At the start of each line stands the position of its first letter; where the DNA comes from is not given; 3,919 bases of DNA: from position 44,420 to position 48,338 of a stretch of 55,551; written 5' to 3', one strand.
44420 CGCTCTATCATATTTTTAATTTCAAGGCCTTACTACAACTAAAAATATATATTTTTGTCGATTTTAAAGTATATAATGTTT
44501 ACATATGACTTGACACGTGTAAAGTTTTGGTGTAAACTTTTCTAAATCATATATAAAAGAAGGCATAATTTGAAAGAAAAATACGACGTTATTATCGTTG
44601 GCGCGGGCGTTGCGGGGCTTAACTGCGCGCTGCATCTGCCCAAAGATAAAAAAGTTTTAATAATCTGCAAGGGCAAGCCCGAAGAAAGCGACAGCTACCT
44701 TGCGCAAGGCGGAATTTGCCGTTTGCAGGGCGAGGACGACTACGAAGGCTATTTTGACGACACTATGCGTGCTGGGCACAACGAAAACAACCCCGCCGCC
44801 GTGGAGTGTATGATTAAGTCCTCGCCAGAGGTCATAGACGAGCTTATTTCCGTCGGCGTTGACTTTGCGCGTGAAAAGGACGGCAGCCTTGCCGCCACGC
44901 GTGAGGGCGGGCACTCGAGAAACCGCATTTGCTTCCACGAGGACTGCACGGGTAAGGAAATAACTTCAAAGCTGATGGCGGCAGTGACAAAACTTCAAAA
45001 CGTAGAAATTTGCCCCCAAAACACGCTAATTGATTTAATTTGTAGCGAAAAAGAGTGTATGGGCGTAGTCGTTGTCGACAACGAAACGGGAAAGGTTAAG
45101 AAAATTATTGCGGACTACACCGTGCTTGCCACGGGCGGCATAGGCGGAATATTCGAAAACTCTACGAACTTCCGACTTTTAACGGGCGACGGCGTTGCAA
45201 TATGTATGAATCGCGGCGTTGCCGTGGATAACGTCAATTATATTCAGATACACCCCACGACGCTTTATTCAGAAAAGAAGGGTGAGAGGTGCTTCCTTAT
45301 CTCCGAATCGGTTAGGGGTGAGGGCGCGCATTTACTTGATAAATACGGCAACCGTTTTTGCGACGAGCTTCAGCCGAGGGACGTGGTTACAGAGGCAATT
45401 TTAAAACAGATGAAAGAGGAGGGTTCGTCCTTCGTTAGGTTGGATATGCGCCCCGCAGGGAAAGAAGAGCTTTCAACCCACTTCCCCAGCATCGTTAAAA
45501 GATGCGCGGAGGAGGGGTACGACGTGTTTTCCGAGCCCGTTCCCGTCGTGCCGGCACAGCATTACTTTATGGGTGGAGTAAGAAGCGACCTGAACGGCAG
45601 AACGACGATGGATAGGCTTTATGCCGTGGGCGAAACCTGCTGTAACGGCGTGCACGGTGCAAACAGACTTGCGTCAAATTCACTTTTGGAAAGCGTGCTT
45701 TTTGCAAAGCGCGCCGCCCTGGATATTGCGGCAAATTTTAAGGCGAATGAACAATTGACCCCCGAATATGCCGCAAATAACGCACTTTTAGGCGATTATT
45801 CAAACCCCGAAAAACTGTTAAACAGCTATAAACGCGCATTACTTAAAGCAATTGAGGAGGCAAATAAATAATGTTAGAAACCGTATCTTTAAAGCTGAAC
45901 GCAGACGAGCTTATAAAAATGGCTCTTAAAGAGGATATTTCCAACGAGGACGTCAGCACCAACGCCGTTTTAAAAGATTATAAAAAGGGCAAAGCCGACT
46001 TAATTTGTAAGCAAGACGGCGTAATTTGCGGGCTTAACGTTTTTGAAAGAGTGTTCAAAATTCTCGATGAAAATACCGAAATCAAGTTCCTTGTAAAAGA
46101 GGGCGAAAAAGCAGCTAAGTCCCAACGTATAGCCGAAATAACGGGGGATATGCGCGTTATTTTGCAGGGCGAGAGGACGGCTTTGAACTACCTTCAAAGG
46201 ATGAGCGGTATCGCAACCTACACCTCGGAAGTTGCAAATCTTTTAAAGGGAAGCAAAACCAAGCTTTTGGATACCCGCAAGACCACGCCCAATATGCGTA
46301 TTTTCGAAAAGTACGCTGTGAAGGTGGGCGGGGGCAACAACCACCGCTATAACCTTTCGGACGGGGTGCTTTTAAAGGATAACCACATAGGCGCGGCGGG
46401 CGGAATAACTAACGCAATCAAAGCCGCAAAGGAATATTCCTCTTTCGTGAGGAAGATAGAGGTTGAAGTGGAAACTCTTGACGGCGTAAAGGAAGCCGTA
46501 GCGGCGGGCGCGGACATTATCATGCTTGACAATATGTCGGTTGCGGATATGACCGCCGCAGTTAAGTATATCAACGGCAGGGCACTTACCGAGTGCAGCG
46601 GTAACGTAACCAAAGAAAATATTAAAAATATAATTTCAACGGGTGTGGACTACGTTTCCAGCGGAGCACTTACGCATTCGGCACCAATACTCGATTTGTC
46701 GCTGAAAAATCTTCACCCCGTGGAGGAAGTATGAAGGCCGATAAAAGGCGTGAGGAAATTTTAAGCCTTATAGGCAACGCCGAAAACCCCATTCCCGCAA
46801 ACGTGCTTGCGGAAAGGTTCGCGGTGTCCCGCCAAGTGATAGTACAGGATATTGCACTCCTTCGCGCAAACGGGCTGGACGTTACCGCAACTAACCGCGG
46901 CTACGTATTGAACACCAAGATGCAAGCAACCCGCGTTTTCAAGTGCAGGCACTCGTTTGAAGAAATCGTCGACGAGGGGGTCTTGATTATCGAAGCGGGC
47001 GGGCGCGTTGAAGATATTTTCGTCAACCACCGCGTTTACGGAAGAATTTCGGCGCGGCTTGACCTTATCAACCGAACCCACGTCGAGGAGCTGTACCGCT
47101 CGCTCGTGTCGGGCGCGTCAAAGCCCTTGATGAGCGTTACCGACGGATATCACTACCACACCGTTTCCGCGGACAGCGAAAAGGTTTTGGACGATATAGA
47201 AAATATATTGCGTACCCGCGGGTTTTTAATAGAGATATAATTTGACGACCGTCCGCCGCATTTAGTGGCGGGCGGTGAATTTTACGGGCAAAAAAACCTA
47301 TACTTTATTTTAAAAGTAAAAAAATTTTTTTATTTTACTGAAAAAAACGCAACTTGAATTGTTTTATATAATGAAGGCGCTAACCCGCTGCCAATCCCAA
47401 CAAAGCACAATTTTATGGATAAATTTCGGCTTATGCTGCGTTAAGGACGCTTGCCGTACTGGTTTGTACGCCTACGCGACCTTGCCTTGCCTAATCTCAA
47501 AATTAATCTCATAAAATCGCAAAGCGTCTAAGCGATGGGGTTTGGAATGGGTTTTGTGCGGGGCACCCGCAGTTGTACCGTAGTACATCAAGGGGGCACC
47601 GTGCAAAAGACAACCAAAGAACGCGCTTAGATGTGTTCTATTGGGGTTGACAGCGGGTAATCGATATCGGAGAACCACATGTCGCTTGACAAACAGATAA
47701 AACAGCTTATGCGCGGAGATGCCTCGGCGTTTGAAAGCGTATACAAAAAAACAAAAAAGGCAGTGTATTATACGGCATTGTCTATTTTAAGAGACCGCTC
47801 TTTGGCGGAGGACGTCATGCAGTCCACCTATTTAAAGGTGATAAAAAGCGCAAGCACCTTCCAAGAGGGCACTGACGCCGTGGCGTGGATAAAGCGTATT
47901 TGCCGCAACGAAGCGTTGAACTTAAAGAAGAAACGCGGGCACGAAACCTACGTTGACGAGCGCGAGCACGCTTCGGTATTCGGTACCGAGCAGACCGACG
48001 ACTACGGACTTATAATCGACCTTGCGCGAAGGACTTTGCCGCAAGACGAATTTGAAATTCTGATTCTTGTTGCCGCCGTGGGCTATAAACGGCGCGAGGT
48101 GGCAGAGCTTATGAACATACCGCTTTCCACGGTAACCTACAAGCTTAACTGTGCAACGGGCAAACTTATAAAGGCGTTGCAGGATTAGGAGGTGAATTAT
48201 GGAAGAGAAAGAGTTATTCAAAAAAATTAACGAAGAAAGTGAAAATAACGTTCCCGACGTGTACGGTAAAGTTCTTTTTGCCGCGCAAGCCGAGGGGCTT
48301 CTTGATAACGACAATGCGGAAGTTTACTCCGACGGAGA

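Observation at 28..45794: Strongly over-represented 30-44 nt interspersed motif (M) on both strands, in spacers and inside unrelated CDSs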

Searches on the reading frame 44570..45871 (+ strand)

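Call 9: search_protein_families(library=pfam, proteins=[window:44570-45871:+])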
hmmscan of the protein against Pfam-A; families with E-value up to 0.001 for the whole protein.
window:44570-45871:+ (433 aa): 6 families
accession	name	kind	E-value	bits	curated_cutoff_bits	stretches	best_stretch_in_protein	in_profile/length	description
PF00890.30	FAD_binding_2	-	5.6e-82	276.6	20.4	1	6-372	1-414/414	FAD binding domain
PF01266.30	DAO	-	2.3e-09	37.7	27.9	1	6-112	1-95/353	FAD dependent oxidoreductase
PF07992.20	Pyr_redox_2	-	6.9e-07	29.4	26.1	1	5-190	1-109/291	Pyridine nucleotide-disulphide oxidoreductase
PF03486.20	HI0933_like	-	8e-06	25.9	50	1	6-192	2-166/244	HI0933-like protein Rossmann domain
PF01946.23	Thi4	-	1e-05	25.3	26.2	0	5-32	18-47/235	Thi4 family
PF01134.28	GIDA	-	0.00062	19.4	22.1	0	6-26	1-21/391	Glucose inhibited division protein A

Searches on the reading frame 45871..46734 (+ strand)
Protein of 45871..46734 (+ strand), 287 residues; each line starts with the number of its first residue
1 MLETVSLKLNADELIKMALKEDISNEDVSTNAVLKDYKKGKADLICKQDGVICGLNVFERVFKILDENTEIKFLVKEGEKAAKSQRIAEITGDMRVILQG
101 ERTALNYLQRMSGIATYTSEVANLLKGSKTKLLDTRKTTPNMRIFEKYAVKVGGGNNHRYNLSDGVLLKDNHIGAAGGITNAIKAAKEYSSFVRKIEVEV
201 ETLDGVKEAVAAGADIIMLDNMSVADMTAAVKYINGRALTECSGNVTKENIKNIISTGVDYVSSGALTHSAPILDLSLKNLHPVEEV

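Call 9: search_protein_families(library=pfam, proteins=[window:45871-46734:+])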
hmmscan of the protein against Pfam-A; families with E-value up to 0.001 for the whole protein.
window:45871-46734:+ (287 aa): 2 families
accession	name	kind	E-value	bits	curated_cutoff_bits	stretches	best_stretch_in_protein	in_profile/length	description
PF01729.25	QRPTase_C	-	1.8e-61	207.2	23.1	1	114-279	1-169/169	Quinolinate phosphoribosyl transferase, C-terminal domain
PF02749.22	QRPTase_N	-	1.8e-22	79.8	27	1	27-112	1-82/82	Quinolinate phosphoribosyl transferase, N-terminal domain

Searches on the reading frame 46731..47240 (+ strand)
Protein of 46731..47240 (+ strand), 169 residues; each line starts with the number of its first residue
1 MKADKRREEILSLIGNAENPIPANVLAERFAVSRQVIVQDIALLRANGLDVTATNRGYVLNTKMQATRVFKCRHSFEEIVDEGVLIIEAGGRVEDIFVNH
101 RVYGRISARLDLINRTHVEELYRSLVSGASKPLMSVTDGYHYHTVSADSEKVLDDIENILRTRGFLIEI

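Call 36: search_protein_families(library=pfam, proteins=[window:46731-47240:+], max_evalue=0.1)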
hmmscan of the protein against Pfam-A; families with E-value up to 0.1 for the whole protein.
window:46731-47240:+ (169 aa): 6 families
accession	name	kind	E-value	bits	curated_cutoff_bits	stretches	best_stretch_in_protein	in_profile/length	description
PF02829.19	3H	-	2.3e-28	98.7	25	1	70-166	1-97/97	3H domain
PF08279.18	HTH_11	-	7e-14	51.9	25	1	6-58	1-54/55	HTH domain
PF21476.4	PF0610-like_N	-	0.022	15.4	33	0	6-41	2-35/50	PF0610-like, N-terminal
PF00392.27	GntR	-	0.025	14.7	27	1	7-56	10-60/64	Bacterial regulatory proteins, gntR family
PF12802.13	MarR_2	-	0.036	14.7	27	1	10-49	10-49/61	MarR family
PF03335.18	Phage_fiber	-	0.082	13.5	20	0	137-149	2-14/14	Phage tail fibre repeat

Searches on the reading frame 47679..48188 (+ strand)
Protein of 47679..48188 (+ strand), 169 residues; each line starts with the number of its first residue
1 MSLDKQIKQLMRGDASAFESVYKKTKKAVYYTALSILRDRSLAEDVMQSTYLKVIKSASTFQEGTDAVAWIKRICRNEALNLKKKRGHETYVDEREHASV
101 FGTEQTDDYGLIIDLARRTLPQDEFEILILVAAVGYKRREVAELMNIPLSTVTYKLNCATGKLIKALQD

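Call 36: search_protein_families(library=pfam, proteins=[window:47679-48188:+], max_evalue=0.1)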
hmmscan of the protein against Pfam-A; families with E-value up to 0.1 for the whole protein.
window:47679-48188:+ (169 aa): 4 families
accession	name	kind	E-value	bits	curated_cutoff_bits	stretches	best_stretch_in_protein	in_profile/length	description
PF04542.20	Sigma70_r2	-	3.3e-12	46.5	24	1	22-87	2-69/71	Sigma-70 region 2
PF08281.18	Sigma70_r4_2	-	1.7e-06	28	25.7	1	116-156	7-47/54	Sigma-70, region 4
PF13384.12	HTH_23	-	0.0011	19.2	24.6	1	125-153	8-35/50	Homeodomain-like domain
PF02001.22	DUF134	-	0.039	15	27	1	120-167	35-82/98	Protein of unknown function DUF134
